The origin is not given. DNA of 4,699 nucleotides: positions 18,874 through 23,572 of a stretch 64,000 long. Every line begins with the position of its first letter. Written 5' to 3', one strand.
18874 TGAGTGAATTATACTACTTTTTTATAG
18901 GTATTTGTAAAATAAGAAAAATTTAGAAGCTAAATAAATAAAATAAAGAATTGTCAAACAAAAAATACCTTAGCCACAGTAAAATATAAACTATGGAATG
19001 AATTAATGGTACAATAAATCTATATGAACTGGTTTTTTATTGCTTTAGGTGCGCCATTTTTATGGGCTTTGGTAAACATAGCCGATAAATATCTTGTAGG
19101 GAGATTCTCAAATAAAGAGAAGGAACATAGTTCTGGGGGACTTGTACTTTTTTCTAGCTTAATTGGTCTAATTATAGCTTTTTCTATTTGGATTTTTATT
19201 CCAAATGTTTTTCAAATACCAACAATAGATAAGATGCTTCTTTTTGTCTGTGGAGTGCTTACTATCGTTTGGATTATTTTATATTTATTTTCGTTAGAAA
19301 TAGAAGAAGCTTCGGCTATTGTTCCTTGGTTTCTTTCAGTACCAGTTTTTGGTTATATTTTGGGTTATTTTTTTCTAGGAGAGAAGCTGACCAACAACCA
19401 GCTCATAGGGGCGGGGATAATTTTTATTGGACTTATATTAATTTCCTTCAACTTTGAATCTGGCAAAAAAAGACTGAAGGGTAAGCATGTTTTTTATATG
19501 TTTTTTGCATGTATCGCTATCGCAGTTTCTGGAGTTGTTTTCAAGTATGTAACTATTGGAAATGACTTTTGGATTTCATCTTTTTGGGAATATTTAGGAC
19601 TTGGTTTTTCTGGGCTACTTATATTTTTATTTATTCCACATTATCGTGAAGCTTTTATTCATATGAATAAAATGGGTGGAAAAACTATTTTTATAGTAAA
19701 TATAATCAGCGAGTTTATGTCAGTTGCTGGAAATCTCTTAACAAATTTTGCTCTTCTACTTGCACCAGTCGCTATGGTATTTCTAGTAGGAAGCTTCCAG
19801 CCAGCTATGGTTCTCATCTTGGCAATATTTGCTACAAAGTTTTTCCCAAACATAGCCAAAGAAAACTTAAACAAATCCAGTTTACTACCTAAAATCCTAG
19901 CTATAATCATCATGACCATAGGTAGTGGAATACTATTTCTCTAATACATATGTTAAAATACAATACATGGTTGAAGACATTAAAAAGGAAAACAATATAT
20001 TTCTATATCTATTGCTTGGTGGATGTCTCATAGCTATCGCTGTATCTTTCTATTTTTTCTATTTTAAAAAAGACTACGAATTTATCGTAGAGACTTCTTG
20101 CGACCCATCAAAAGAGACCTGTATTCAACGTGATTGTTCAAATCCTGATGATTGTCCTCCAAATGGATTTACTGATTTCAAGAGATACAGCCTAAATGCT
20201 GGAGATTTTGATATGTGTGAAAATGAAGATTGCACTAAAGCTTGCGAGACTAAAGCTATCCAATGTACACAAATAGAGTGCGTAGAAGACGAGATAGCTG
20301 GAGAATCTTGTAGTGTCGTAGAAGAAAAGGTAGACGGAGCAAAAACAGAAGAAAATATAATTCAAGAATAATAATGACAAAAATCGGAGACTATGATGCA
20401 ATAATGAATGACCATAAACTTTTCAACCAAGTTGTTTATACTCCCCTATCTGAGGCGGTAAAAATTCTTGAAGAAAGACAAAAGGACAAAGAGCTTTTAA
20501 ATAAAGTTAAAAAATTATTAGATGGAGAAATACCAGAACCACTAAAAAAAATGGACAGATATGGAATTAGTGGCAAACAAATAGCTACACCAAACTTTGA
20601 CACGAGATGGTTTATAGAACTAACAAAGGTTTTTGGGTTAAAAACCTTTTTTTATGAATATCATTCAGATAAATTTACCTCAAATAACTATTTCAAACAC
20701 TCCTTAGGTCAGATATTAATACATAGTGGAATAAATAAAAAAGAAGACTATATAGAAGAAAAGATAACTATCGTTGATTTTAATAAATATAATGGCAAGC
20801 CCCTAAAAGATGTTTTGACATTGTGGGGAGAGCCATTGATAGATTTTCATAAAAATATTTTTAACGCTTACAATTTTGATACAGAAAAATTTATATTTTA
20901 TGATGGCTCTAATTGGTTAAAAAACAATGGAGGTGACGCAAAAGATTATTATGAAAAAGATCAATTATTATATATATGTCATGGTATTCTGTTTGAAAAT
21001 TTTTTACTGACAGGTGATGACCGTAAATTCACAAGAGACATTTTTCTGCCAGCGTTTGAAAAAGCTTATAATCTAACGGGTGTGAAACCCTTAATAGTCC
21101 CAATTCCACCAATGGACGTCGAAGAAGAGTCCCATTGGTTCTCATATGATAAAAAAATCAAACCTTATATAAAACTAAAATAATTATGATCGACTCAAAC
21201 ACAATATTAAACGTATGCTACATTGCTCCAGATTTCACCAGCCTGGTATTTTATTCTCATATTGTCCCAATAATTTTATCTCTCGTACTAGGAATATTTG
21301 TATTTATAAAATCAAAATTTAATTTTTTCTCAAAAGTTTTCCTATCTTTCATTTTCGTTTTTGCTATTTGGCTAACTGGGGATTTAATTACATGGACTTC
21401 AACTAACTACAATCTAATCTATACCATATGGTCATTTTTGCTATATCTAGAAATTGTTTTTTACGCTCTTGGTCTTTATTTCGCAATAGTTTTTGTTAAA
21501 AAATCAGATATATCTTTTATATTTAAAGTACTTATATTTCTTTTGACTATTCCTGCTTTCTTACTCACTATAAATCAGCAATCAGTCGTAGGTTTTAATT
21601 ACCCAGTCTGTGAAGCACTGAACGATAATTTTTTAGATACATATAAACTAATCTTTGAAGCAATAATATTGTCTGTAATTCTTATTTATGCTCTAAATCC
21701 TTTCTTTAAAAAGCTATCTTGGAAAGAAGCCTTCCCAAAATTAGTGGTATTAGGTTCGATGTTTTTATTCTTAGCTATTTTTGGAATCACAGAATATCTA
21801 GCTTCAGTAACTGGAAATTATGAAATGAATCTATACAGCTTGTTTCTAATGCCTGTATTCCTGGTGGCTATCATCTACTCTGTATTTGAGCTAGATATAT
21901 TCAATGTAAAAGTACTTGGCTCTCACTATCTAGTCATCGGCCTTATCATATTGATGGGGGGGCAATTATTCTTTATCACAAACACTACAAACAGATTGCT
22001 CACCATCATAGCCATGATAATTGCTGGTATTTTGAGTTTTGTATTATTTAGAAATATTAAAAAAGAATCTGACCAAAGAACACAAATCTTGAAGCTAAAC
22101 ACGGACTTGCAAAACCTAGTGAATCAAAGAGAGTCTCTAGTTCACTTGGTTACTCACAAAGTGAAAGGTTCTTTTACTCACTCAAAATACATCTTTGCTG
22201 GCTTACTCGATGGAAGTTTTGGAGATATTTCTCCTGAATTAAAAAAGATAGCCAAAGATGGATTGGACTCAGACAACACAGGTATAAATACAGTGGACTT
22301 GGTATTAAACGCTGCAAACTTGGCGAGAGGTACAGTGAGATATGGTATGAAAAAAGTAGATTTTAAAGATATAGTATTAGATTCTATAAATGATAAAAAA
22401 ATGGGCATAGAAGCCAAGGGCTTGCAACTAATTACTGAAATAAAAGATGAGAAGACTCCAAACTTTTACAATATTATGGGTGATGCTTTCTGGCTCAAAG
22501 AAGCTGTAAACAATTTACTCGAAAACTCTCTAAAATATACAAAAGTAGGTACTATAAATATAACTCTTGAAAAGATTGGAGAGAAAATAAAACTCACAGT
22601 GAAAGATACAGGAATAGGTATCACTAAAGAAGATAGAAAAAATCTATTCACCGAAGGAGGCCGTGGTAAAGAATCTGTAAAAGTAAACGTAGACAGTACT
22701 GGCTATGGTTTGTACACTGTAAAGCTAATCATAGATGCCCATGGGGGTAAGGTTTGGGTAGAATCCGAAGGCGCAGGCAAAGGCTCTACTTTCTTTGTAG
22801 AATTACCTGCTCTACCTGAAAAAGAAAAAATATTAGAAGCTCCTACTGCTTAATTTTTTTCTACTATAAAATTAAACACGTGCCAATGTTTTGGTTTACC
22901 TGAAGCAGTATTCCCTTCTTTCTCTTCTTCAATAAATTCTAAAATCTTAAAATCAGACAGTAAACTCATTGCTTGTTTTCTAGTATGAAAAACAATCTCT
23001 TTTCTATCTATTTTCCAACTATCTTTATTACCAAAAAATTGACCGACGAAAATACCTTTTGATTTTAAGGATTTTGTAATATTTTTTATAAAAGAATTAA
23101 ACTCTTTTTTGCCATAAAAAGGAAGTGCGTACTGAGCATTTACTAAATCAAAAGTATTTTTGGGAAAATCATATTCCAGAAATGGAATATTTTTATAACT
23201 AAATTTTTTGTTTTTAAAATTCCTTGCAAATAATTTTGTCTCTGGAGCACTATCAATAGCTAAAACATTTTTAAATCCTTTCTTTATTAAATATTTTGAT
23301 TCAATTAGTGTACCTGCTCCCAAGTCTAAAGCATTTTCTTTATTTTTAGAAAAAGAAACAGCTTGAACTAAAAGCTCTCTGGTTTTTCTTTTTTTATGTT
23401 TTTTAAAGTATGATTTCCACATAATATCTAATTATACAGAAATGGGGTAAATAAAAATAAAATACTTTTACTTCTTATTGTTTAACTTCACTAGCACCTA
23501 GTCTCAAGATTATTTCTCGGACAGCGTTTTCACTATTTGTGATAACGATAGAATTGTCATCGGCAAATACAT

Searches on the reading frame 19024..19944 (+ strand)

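Call 15: search_protein_families(library=pfam, proteins=[window:19024-19944:+], max_evalue=0.001)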
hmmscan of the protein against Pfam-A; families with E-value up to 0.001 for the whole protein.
window:19024-19944:+ (306 aa): 1 family
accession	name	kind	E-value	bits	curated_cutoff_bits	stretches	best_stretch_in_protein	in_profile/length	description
PF00892.27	EamA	-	1.7e-16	61.2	28.2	1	3-141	3-134/135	EamA-like transporter family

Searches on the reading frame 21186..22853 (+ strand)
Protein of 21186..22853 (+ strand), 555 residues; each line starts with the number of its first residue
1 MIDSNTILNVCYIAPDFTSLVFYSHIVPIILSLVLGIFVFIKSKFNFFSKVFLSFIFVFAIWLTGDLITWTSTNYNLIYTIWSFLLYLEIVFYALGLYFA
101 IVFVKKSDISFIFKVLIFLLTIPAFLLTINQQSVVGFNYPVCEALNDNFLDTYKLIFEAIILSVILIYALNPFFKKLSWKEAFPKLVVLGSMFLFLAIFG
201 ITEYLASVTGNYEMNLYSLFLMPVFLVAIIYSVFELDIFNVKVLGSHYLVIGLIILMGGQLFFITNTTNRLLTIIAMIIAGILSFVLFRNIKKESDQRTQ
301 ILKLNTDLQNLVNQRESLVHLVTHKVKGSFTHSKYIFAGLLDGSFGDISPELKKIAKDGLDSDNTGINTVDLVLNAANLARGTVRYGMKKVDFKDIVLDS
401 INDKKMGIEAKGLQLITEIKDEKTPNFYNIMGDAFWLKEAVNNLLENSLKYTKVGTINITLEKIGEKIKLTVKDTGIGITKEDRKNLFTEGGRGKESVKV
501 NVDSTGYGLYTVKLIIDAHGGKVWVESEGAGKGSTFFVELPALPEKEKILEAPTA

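Call 15: search_protein_families(library=pfam, proteins=[window:21186-22853:+], max_evalue=0.001)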
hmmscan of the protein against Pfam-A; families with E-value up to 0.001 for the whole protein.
window:21186-22853:+ (555 aa): 2 families
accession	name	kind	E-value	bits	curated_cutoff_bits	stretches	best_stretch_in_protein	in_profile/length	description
PF02518.31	HATPase_c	-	4.6e-24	85.4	26.4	1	432-542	1-109/111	Histidine kinase-, DNA gyrase B-, and HSP90-like ATPase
PF13589.12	HATPase_c_3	-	9e-05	23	25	1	438-545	4-110/137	Histidine kinase-, DNA gyrase B-, and HSP90-like ATPase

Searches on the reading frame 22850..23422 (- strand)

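Call 15: search_protein_families(library=pfam, proteins=[window:22850-23422:-], max_evalue=0.001)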
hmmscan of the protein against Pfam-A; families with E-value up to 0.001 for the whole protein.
window:22850-23422:- (190 aa): 5 families
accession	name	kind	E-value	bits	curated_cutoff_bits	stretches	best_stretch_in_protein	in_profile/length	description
PF08241.18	Methyltransf_11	-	1.8e-10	41.7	21.2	1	32-126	1-94/95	Methyltransferase domain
PF13649.12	Methyltransf_25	-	2.5e-08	34.9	27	1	32-123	2-97/97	Methyltransferase domain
PF13847.12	Methyltransf_31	-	1.4e-05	25.2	27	1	26-128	2-110/145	Methyltransferase domain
PF13489.12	Methyltransf_23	-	0.00046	20.4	27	1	9-138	4-127/164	Methyltransferase domain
PF05891.18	Methyltransf_PK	-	0.00062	19.8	27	1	16-126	44-158/218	AdoMet dependent proline di-methyltransferase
